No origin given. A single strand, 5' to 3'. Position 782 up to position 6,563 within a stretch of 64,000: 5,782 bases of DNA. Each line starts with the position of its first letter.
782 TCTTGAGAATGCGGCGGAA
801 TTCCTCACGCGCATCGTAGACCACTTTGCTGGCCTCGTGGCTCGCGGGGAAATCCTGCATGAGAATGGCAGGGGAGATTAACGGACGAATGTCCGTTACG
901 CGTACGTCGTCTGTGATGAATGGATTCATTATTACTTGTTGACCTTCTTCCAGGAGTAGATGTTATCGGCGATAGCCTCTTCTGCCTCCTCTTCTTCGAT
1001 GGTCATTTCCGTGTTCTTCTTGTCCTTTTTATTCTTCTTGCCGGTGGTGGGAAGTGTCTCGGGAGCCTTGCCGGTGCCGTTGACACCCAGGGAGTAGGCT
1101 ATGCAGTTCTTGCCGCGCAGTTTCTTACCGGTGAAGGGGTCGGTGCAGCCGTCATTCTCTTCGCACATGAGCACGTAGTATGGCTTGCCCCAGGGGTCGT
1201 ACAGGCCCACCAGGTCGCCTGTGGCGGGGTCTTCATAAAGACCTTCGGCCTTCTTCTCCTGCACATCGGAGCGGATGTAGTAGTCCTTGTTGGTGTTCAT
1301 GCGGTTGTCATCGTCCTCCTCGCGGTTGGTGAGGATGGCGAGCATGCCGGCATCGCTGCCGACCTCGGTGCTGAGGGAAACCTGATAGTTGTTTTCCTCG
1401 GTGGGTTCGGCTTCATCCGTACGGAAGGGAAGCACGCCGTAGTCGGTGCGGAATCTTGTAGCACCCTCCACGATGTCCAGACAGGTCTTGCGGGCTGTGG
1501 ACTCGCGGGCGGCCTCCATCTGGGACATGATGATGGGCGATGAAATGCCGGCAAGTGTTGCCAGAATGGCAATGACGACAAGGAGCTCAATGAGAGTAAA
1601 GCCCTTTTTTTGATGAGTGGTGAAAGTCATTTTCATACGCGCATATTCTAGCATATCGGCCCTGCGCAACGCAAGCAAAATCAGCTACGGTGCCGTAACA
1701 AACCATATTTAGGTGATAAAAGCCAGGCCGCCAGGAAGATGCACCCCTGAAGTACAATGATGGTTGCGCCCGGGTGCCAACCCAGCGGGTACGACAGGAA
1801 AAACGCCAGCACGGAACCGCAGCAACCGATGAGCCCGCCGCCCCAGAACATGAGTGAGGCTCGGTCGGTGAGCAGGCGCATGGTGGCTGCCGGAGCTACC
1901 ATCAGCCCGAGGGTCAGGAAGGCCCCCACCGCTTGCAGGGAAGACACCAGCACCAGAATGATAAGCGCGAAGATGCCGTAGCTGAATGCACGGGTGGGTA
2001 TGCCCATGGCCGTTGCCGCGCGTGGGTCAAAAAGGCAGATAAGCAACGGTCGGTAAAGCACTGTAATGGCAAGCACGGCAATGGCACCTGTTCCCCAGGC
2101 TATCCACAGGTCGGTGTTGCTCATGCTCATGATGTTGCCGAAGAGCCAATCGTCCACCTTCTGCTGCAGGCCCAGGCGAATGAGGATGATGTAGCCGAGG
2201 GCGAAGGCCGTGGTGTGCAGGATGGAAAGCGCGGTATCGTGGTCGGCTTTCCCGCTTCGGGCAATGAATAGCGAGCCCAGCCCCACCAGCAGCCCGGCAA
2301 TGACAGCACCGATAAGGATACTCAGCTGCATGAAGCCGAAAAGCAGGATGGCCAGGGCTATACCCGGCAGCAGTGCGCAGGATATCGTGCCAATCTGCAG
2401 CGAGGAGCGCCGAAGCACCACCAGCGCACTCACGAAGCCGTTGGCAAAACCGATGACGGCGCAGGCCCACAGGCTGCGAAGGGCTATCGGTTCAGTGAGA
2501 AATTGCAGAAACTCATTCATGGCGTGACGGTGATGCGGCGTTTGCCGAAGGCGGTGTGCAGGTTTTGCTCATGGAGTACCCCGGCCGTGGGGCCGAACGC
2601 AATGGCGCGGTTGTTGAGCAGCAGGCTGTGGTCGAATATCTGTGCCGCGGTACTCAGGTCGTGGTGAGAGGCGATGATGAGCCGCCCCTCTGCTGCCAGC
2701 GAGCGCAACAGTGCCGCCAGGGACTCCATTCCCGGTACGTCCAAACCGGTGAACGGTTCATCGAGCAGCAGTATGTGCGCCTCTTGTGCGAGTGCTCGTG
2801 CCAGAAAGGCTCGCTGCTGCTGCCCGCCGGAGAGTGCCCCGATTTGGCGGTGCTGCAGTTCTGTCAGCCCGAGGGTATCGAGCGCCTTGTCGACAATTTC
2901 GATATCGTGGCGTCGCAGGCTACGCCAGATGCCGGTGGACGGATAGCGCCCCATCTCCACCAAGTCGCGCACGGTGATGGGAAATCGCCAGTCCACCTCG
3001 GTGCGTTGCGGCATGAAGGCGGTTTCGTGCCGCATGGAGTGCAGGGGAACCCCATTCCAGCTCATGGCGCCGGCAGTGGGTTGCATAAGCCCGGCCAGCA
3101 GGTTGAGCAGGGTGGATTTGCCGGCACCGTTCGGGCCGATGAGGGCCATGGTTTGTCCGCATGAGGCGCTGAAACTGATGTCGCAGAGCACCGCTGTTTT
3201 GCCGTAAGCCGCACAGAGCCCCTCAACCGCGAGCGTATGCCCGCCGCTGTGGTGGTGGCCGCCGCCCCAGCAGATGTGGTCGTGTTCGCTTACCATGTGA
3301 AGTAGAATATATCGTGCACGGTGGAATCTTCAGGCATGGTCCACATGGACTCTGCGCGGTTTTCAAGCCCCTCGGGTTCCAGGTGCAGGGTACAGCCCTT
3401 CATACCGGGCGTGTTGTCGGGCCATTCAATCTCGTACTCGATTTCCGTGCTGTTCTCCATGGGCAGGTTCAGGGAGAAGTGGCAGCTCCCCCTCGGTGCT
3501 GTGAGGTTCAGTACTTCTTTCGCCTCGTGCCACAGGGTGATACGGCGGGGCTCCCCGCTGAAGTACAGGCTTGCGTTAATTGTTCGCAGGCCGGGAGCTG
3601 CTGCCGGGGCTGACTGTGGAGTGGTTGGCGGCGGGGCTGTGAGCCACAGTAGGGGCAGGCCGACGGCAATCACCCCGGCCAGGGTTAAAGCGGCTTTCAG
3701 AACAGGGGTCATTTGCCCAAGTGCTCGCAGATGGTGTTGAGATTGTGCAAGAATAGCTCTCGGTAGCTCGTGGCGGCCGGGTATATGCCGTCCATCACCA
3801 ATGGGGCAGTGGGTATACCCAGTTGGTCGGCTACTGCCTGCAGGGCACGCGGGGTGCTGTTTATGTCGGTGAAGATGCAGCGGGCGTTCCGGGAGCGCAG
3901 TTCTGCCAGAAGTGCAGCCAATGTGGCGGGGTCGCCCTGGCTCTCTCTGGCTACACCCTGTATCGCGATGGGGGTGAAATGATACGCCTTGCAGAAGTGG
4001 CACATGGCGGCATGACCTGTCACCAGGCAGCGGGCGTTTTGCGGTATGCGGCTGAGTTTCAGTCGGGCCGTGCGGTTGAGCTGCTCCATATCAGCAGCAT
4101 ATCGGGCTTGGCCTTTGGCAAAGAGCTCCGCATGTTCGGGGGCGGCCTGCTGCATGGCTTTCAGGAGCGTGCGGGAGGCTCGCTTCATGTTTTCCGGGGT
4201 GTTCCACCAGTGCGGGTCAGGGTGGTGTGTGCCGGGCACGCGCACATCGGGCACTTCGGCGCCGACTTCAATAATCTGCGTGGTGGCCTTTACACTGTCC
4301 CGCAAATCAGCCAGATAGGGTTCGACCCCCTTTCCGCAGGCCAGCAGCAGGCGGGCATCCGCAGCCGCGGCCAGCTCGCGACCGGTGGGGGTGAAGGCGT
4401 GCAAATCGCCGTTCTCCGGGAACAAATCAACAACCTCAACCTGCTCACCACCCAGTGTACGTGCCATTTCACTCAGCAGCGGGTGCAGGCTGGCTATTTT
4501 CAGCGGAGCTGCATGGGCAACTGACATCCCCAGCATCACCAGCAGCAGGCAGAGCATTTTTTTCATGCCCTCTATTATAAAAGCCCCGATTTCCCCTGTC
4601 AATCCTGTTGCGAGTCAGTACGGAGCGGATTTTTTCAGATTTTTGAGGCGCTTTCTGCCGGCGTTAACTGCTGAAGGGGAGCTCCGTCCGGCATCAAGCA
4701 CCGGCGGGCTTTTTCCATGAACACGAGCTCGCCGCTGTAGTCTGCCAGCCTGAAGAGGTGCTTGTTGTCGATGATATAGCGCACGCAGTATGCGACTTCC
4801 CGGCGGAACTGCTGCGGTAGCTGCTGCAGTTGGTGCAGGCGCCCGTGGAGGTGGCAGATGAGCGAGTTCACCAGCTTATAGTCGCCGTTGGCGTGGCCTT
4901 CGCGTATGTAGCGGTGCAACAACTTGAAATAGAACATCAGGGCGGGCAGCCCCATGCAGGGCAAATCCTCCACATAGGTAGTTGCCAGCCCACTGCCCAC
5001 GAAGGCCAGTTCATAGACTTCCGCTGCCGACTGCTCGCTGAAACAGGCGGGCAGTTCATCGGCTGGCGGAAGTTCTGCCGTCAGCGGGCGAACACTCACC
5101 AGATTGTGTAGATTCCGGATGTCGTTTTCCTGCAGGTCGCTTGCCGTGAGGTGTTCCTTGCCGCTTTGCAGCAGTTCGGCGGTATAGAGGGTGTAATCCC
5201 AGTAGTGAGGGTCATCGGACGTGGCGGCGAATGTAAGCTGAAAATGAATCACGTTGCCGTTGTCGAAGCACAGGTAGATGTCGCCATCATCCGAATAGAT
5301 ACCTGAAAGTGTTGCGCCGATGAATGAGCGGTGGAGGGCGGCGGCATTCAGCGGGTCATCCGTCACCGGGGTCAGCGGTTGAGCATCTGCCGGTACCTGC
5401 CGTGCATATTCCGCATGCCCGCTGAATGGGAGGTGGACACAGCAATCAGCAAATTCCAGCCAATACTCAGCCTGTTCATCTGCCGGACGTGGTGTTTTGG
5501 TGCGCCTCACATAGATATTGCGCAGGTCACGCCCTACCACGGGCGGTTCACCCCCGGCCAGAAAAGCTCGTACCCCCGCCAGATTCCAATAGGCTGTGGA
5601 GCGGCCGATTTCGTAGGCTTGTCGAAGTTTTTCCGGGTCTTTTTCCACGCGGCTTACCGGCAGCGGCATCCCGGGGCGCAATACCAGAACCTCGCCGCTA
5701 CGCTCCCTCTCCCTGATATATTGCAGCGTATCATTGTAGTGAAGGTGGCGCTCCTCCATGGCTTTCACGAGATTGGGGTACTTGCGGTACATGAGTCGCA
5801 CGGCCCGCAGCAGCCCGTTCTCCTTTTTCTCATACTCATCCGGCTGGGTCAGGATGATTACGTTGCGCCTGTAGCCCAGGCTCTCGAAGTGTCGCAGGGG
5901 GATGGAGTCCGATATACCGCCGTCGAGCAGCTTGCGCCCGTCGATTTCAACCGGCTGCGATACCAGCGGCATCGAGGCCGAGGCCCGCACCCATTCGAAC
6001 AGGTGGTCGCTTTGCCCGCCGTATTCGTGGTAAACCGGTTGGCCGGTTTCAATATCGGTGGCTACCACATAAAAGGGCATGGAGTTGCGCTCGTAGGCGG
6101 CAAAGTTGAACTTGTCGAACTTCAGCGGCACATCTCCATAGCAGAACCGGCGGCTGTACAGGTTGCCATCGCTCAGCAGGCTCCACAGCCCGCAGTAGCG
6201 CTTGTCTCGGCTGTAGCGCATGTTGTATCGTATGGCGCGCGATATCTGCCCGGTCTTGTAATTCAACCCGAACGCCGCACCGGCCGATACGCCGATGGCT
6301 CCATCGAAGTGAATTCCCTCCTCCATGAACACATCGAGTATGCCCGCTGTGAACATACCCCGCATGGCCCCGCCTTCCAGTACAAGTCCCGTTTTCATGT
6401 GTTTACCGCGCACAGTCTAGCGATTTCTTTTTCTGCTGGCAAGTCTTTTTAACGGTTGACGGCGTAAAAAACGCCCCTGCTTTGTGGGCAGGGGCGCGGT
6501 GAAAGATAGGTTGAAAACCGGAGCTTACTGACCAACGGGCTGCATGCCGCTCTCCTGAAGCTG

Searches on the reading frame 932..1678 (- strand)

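Call 68: search_protein_families(library=pfam, proteins=[window:932-1678:-], max_evalue=0.00001)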
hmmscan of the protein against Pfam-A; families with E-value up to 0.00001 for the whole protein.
window:932-1678:- (248 aa): 1 family
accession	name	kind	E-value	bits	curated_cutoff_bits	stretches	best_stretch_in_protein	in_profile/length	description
PF07963.17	N_methyl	-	1.1e-08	34.7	21.2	1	23-45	3-25/27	Prokaryotic N-terminal methylation motif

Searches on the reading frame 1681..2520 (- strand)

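Call 8: search_protein_families(library=pfam, proteins=[window:1681-2520:-], max_evalue=0.01)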
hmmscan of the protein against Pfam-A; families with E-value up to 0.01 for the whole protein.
window:1681-2520:- (279 aa): 2 families
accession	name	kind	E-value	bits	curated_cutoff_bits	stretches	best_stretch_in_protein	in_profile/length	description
PF00950.22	ABC-3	-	3.7e-46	158.2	20.1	1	13-267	5-256/258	ABC 3 transport family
PF01032.23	FecCD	-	6.9e-09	35.6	26.5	1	43-263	77-306/311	FecCD transport family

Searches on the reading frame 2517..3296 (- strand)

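Call 8: search_protein_families(library=pfam, proteins=[window:2517-3296:-], max_evalue=0.01)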
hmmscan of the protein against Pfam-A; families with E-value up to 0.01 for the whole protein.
window:2517-3296:- (259 aa): 10 families
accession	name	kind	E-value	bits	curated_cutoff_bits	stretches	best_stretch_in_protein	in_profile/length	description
PF00005.33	ABC_tran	-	1.1e-31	110.7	25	1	39-182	3-136/137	ABC transporter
PF13304.12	AAA_21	-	3e-10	41.1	27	2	150-214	233-301/304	AAA domain, putative AbiEii toxin, Type IV TA system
PF02463.25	SMC_N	-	3.1e-05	24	40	0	153-213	135-199/220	RecF/RecN/SMC N terminal domain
PF13555.12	AAA_29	-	0.00012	22.2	27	1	49-80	24-54/61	P-loop containing region of AAA domain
PF03193.22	RsgA_GTPase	-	0.00055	20.2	30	1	47-77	106-136/174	RsgA GTPase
PF13558.12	SbcC_Walker_B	-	0.0012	19.4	27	0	143-198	21-89/90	SbcC/RAD50-like, Walker B motif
PF01926.29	MMR_HSR1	-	0.0013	19.3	21.9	0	50-70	2-22/113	50S ribosome-binding GTPase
PF13191.12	AAA_16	-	0.0023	18.9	32.6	1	45-207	22-165/167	AAA ATPase domain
PF01078.27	Mg_chelatase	-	0.0047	16.8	20.3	0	40-94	15-69/207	Magnesium chelatase, subunit ChlI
PF13175.12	AAA_15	-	0.0067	16.5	32.1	0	39-72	18-48/374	AAA ATPase domain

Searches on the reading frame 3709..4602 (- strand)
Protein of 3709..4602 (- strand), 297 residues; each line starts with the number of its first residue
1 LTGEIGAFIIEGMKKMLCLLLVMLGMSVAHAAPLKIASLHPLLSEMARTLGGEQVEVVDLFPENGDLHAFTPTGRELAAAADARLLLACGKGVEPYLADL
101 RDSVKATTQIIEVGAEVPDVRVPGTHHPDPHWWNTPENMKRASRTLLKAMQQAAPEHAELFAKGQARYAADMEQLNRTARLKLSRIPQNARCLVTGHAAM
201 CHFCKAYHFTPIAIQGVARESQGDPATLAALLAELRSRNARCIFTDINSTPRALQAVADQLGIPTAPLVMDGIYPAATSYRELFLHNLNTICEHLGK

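Call 8: search_protein_families(library=pfam, proteins=[window:3709-4602:-], max_evalue=0.01)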
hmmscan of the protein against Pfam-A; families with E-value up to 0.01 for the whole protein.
window:3709-4602:- (297 aa): 1 family
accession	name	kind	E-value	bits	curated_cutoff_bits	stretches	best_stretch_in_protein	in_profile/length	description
PF01297.22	ZnuA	-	1e-48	166.6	29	1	43-292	8-261/263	Zinc-uptake complex component A periplasmic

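Call 50: search_solved_structures(query=window:3709-4569:-, max_evalue=1e-10, show_alignments=1)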
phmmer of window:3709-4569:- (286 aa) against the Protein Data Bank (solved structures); distinct sequences matched with E-value up to 1e-10: 40.
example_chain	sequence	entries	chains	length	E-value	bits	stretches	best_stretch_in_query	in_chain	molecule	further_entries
8svc_A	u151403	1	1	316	1.2e-28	103.9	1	8-282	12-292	Metal ABC transporter substrate-binding protein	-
5kzj_A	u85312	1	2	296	1.8e-28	103.2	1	6-282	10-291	Periplasmic solute binding protein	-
5w56_A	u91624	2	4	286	1.4e-22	84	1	20-282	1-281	Periplasmic solute binding protein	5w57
6q1c_A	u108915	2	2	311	5e-22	82.2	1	21-253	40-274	Periplasmic chelated iron-binding protein YfeA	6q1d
5uxs_A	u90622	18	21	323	5.6e-22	82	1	21-253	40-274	Periplasmic chelated iron-binding protein YfeA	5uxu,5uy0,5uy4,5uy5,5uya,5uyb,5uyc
5hx7_A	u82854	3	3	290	2e-21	80.2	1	23-285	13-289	Manganese-binding lipoprotein MntA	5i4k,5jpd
2ov1_A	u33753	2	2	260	1.1e-20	77.7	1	36-253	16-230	Periplasmic binding protein component of an ABC type zinc uptake transporter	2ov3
4irm_A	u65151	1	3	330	6.9e-20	75.1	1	24-251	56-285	Mn transporter; MntC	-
3ujp_A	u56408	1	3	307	7.6e-20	75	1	24-251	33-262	Mn transporter subunit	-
1xvl_A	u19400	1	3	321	8.6e-20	74.8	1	24-251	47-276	Mn transporter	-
4utp_A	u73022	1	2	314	3.6e-19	72.8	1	20-286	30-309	MANGANESE ABC TRANSPORTER SUBSTRATE-BINDING LIPOPROTEIN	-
6xpn_B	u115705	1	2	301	3.9e-19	72.7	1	6-282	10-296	Periplasmic solute binding protein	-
1psz_A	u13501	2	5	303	4.7e-19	72.4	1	21-286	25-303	PROTEIN (SURFACE ANTIGEN PSAA) | MANGANESE ABC TRANSPORTER SUBSTRATE-BINDING LIPOPROTEIN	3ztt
3mfq_A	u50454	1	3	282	6.1e-19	72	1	24-247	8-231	High-affinity zinc uptake system protein znuA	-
3hh8_A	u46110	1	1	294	7.5e-19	71.7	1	14-285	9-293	Metal ABC transporter substrate-binding lipoprotein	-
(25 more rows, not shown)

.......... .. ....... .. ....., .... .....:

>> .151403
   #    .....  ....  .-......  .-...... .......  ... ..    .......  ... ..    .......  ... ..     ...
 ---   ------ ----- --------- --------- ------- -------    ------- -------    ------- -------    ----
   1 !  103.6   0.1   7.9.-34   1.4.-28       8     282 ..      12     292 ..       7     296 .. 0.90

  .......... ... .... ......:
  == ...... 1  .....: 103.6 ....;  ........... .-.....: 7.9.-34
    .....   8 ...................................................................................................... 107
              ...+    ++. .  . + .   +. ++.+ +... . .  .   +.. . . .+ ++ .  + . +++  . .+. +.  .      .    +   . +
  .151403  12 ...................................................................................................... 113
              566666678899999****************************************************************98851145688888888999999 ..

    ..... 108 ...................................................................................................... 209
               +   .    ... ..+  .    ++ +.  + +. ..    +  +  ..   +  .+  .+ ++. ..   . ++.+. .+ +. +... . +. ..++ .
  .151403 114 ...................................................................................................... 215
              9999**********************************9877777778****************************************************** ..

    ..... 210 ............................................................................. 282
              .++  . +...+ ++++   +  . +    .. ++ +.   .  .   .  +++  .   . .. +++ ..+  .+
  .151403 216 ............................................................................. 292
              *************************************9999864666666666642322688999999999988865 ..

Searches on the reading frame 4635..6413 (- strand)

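Call 8: search_protein_families(library=pfam, proteins=[window:4635-6413:-], max_evalue=0.01)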
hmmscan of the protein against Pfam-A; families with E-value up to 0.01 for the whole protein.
window:4635-6413:- (592 aa): 2 families
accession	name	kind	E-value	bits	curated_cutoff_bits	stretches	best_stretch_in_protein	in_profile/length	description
PF01734.28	Patatin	-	5.5e-22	79.3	27.7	1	10-174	1-188/191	Patatin-like phospholipase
PF19890.4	DUF6363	-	5.5e-20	71.4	26.4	1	212-285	1-74/75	Domain of unknown function (DUF6363)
